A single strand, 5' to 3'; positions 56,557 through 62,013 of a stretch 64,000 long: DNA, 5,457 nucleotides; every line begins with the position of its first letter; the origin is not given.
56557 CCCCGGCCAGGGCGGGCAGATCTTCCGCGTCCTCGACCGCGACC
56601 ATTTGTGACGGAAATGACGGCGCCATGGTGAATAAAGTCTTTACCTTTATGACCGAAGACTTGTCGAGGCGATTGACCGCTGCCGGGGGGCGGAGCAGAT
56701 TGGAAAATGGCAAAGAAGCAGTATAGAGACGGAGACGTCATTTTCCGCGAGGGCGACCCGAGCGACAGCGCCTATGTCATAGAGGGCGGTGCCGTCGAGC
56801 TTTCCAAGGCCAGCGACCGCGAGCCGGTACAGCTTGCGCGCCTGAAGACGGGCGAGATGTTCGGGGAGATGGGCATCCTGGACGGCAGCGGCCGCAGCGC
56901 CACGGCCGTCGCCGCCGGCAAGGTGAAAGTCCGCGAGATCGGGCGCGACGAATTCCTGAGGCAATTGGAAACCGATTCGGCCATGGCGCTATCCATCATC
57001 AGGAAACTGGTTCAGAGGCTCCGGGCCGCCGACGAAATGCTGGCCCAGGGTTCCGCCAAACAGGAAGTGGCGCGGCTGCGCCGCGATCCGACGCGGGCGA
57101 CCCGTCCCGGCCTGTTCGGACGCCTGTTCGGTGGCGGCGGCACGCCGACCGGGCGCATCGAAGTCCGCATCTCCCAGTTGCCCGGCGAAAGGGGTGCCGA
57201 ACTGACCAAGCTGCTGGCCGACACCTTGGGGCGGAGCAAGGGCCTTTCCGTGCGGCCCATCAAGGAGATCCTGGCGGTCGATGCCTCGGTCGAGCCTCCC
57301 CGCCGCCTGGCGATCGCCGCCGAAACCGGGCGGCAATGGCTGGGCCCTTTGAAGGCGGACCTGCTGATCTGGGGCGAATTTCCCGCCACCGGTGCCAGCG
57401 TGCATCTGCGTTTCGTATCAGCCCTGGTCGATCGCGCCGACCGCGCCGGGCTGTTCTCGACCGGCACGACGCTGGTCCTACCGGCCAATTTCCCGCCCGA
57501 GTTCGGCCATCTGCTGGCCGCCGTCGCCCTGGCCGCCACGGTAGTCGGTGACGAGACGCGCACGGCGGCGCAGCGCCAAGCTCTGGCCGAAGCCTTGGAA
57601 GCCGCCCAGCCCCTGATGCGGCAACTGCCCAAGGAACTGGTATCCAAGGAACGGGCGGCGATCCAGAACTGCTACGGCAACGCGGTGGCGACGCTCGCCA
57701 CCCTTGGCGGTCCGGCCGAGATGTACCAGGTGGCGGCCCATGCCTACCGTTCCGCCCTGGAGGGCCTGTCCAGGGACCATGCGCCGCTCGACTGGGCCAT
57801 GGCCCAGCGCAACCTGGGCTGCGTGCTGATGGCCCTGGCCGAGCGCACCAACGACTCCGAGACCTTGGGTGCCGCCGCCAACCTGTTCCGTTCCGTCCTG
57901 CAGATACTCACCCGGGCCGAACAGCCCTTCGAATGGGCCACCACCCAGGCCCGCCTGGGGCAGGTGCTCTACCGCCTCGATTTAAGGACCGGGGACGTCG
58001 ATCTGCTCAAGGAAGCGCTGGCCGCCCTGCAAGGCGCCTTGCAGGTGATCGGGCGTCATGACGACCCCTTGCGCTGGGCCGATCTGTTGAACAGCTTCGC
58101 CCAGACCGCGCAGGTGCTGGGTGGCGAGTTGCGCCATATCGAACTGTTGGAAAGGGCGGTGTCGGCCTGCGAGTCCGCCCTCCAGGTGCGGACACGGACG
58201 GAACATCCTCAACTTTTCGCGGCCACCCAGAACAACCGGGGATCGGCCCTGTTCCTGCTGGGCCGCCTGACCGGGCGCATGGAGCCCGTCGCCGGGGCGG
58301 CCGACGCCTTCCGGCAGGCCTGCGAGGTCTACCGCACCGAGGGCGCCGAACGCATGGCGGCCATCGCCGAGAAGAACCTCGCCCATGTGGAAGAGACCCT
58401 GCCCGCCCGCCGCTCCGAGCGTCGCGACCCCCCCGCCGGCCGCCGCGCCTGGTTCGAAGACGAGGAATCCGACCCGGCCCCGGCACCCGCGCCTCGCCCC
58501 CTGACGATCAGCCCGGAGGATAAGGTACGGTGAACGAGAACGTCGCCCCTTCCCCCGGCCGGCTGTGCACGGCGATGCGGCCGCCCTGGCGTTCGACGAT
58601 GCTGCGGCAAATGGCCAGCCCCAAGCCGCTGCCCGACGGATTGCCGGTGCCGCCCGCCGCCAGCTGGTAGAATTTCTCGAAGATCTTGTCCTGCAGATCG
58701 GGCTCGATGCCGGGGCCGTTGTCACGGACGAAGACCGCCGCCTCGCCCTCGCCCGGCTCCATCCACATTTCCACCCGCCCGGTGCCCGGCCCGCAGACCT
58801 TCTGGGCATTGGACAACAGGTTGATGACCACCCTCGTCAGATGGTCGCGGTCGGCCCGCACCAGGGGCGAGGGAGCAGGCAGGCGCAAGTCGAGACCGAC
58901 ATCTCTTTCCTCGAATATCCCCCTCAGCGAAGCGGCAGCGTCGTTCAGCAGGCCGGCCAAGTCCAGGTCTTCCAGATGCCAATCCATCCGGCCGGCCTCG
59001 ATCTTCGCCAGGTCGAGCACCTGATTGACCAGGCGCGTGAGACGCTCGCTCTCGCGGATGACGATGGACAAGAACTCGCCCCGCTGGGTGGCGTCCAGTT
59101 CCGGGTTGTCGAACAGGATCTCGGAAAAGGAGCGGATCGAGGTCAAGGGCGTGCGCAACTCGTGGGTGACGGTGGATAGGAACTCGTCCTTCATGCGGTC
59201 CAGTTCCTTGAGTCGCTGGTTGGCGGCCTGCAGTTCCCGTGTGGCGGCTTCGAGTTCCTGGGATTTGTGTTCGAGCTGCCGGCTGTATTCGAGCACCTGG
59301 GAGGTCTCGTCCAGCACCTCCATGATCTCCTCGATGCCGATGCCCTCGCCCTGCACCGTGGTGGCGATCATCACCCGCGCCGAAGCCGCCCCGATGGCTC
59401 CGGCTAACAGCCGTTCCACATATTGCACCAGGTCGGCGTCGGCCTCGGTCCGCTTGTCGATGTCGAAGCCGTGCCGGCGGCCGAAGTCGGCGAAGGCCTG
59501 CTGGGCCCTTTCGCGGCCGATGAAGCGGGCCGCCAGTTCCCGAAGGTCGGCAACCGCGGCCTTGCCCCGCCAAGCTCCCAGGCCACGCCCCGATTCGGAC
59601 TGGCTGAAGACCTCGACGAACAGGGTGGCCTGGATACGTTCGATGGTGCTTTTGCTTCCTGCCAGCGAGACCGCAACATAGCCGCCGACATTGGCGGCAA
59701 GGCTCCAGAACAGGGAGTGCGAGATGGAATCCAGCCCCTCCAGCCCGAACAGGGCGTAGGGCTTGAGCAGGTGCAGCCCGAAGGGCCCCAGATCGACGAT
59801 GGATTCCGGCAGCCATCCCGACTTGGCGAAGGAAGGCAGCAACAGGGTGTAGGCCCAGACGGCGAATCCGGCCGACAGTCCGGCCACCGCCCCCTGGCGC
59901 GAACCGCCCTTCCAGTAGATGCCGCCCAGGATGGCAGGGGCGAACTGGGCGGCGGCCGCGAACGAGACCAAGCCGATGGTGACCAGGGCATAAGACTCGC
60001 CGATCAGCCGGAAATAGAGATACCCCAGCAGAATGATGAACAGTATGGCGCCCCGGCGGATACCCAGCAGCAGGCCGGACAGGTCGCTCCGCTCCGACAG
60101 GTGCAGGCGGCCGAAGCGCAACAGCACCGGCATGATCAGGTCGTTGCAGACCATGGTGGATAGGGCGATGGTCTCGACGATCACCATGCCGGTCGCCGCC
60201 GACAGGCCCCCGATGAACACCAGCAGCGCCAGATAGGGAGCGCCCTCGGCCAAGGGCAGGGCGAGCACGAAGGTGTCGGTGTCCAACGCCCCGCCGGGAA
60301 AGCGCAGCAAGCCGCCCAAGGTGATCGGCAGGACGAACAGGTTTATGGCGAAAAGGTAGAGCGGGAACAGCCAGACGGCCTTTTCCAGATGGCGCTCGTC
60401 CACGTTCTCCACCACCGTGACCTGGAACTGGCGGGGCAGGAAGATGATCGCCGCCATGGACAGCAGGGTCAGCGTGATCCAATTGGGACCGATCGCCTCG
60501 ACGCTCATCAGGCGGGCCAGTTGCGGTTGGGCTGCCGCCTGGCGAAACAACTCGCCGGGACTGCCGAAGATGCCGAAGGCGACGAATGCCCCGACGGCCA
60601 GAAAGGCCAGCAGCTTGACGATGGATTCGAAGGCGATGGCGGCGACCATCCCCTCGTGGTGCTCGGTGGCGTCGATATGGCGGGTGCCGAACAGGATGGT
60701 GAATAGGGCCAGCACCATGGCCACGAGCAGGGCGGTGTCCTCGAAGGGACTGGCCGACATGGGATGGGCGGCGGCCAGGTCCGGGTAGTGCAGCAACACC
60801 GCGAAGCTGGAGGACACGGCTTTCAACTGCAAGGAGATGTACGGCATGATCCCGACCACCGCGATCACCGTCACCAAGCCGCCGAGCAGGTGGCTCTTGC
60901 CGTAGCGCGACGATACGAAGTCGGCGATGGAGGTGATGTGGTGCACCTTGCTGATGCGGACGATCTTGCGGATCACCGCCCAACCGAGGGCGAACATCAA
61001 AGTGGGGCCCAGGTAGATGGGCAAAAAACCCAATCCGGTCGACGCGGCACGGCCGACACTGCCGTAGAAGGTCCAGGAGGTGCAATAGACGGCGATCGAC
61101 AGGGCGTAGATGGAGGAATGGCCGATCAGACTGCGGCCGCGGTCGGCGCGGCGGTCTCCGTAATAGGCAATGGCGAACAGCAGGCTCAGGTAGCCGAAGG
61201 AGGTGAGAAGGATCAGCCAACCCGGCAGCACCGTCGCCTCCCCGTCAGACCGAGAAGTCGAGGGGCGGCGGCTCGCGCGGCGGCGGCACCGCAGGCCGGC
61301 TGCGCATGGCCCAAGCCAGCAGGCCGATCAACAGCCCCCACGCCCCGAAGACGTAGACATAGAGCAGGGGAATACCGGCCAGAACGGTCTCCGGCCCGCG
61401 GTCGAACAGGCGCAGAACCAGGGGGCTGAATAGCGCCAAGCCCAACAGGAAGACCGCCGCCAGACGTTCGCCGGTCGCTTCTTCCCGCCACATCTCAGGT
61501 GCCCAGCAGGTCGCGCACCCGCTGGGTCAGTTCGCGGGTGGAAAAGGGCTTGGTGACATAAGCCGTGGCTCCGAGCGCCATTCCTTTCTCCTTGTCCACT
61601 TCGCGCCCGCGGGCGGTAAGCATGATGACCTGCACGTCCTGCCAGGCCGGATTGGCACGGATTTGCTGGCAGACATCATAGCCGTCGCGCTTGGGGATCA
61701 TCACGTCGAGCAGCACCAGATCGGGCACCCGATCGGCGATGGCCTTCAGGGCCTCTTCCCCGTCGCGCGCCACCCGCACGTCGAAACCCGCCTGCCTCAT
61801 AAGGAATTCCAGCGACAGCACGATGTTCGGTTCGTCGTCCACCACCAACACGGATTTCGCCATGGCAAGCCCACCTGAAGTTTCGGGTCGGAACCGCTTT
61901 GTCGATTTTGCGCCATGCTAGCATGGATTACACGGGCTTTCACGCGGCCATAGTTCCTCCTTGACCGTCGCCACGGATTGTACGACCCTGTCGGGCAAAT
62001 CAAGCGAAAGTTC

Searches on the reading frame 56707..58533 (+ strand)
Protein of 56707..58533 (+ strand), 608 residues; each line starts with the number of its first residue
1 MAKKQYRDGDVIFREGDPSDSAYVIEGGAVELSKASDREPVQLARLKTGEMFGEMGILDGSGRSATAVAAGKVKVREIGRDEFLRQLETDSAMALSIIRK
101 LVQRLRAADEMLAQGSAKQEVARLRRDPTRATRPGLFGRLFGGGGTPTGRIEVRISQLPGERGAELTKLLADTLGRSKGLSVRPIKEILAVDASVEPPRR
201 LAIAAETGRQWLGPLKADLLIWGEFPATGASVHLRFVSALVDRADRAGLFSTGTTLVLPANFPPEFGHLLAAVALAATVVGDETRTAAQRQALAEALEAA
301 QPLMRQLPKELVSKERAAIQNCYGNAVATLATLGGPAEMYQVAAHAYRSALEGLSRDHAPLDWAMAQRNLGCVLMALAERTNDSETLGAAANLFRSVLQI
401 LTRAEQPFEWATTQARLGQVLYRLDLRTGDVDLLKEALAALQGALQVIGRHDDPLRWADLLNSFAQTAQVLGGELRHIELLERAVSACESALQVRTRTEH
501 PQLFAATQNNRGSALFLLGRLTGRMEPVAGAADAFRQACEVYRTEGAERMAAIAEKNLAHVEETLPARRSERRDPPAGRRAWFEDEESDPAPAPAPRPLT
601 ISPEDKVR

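Call 75: search_protein_families(library=pfam, proteins=[window:56707-58533:+], max_evalue=1e-8)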
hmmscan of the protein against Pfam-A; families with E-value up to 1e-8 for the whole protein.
window:56707-58533:+ (608 aa): 1 family
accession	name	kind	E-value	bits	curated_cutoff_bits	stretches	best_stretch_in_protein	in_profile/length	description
PF00027.35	cNMP_binding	-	5.1e-21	74.9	27.5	1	4-90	2-89/89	Cyclic nucleotide-binding domain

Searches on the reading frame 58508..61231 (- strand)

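Call 64: search_protein_families(library=pfam, proteins=[window:58508-61231:-], max_evalue=0.01)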
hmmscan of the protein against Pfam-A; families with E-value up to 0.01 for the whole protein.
window:58508-61231:- (907 aa): 2 families
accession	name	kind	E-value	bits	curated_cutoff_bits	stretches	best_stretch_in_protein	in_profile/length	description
PF02518.31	HATPase_c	-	2.9e-27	95.7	26.4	1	794-905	2-110/111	Histidine kinase-, DNA gyrase B-, and HSP90-like ATPase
PF00512.31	HisKA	-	1.3e-19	70.5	26.9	1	680-747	1-66/66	His Kinase A (phospho-acceptor) domain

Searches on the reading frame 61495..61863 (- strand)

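Call 64: search_protein_families(library=pfam, proteins=[window:61495-61863:-], max_evalue=0.01)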
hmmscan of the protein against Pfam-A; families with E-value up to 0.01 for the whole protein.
window:61495-61863:- (122 aa): 2 families
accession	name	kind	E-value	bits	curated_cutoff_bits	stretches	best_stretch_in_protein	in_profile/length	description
PF00072.30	Response_reg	-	2.1e-30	105.6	30.2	1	5-117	1-111/111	Response regulator receiver domain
PF23198.2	PDE8A_N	-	9.8e-07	29.2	29.6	1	5-97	13-106/147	PDE8A-like, N-terminal domain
